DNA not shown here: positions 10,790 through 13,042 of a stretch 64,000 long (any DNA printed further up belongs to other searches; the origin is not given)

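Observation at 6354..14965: Archaeal-style HerA-NurA-Mre11-Rad50 module as one seven-gene translationally coupled bacterial operon with three extra genes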

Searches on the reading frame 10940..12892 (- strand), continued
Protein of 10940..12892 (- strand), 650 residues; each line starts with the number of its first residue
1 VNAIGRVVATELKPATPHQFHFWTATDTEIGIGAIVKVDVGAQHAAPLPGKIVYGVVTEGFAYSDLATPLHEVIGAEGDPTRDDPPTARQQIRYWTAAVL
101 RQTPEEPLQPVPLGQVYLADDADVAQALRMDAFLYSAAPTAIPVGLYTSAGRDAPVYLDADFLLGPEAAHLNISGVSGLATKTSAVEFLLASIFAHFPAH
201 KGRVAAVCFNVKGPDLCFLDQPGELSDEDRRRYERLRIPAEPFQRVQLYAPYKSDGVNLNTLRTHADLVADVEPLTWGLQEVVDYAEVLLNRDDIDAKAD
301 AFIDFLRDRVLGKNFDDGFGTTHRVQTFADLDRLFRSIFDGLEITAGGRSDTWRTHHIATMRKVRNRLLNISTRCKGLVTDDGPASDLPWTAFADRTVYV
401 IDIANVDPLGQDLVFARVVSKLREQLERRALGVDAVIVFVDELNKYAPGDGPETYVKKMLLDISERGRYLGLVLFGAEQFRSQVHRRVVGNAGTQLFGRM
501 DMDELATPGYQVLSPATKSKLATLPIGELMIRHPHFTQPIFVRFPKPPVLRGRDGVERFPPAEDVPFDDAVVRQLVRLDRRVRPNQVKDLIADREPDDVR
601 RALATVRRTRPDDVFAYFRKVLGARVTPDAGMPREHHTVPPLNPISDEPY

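Call 59: search_protein_families(library=pfam, proteins=[L084:14413-15447:+, L085:6949-7989:+, L086:6912-7907:+, L086:14420-14749:+, L084:7878-9779:+, L085:7986-9752:+, L086:7920-9743:+], max_evalue=0.01)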
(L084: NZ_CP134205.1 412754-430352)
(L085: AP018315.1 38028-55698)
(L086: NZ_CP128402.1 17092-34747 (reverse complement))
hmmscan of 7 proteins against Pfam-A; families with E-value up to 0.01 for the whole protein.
L084:14413-15447:+ (344 aa): 0 families

L085:6949-7989:+ (346 aa): 1 family
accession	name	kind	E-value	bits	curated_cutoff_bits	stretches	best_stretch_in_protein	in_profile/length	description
PF09376.16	NurA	-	0.0015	18.5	21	1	141-273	60-214/254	NurA domain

L086:6912-7907:+ (331 aa): 0 families

L086:14420-14749:+ (109 aa): 0 families

L084:7878-9779:+ (633 aa): 0 families

L085:7986-9752:+ (588 aa): 0 families

L086:7920-9743:+ (607 aa): 0 families

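Call 75: get_annotated_region(hit=H1, flank=7000)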
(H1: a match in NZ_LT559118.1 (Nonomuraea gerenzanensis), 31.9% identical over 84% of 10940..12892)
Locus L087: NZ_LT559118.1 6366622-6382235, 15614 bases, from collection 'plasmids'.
description: Nonomuraea gerenzanensis isolate nono1 plasmid I, complete sequence
organism: Nonomuraea gerenzanensis (NCBI taxid 93944)
taxonomy: Bacteria; Actinomycetota; Actinomycetes; Streptosporangiales; Streptosporangiaceae; Nonomuraea; Nonomuraea gerenzanensis
host: -; source: -; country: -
typing (MOB-suite, as given by PLSDB): non-mobilizable
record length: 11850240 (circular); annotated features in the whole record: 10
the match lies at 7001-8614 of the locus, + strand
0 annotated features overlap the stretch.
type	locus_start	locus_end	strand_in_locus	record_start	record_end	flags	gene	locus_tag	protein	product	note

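Call 76: get_annotated_region(hit=H5, flank=7000)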
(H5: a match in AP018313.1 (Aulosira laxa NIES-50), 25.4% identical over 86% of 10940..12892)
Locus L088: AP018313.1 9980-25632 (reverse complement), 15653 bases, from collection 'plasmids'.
description: Aulosira laxa NIES-50 plasmid plasmid6 DNA, complete genome
organism: Aulosira laxa NIES-50 (NCBI taxid 1541988)
taxonomy: Bacteria; Cyanobacteriota; Cyanophyceae; Nostocales; Fortieaceae; Aulosira; Aulosira laxa; Aulosira laxa NIES-50
host: -; source: -; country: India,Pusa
typing (MOB-suite, as given by PLSDB): mobilizable; relaxase MOBV
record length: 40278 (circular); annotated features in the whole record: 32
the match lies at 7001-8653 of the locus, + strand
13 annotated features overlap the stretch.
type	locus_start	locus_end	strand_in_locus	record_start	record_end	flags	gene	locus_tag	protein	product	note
CDS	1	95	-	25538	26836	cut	-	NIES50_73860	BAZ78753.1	hypothetical protein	-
CDS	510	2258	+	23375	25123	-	-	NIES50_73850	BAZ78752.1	plasmid recombinant protein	-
CDS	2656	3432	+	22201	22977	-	-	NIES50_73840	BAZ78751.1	hypothetical protein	-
CDS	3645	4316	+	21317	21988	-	-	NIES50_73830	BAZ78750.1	hypothetical protein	-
CDS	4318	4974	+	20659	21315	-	-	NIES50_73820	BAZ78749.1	hypothetical protein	-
CDS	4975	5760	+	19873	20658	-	-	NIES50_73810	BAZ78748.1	hypothetical protein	-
CDS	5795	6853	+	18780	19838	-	-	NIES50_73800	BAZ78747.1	hypothetical protein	-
CDS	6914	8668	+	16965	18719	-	-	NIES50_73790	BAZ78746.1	hypothetical protein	-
CDS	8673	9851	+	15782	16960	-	-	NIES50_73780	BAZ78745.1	putative exonuclease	-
CDS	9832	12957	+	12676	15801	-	-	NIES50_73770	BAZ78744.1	hypothetical protein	-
CDS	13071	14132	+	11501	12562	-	-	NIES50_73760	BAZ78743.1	hypothetical protein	-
CDS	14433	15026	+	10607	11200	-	-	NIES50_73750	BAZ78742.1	chromosome partitioning protein, ParA family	-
CDS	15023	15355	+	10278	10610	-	-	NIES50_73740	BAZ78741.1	hypothetical protein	-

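Call 92: search_protein_families(library=pfam, proteins=[L006:11938-12759:+, L013:11943-12815:+, L021:11910-12821:+, L065:7250-7561:+], max_evalue=0.001)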
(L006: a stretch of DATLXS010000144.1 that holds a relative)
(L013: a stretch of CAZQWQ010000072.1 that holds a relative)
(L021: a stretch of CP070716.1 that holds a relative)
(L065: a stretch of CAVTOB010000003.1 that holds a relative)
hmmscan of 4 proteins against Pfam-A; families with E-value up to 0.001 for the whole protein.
L006:11938-12759:+ (274 aa): 0 families

L013:11943-12815:+ (291 aa): 0 families

L021:11910-12821:+ (304 aa): 0 families

L065:7250-7561:+ (104 aa): 1 family
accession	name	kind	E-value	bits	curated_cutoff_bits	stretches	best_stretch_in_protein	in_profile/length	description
PF01037.27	AsnC_trans_reg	-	5.4e-14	52.3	25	1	18-88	1-72/73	Lrp/AsnC ligand binding domain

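Call 98: find_related_loci(query=A8, collection=metagenome_contigs, flank=8000)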
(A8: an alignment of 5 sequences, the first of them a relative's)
Query A8 (588 aa) in metagenome_contigs; peptide patterns used: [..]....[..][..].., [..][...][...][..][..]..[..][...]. (x = any residue, [..] = any of these).
600 stretches matched a pattern (row limit reached: there are more); 585 encode a relative of the query (tblastn E <= 1e-3); the best 80 are kept; 80 distinct loci.
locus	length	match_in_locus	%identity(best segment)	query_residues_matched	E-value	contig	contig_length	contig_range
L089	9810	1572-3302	65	4-588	0e+0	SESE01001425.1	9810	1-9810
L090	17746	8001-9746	61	2-587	0e+0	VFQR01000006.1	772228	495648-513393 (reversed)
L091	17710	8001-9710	52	7-571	2e-180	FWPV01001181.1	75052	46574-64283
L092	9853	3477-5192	52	7-571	3e-180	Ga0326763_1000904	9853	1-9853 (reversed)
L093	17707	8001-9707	51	7-571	7e-176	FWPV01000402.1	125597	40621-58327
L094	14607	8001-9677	51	7-572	3e-173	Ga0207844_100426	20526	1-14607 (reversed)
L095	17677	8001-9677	51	7-572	1e-172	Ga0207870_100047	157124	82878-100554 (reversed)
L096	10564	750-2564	48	7-570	9e-169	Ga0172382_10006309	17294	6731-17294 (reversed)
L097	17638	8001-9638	49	7-578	6e-169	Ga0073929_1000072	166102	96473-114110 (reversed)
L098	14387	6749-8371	48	8-588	2e-168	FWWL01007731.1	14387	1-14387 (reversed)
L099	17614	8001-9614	50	7-571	2e-167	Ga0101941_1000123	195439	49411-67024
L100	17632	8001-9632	49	3-576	6e-167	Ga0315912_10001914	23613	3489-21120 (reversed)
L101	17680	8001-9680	50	5-572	2e-165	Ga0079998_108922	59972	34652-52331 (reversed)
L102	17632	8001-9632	49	6-571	1e-165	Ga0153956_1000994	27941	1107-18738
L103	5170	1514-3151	48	4-570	2e-167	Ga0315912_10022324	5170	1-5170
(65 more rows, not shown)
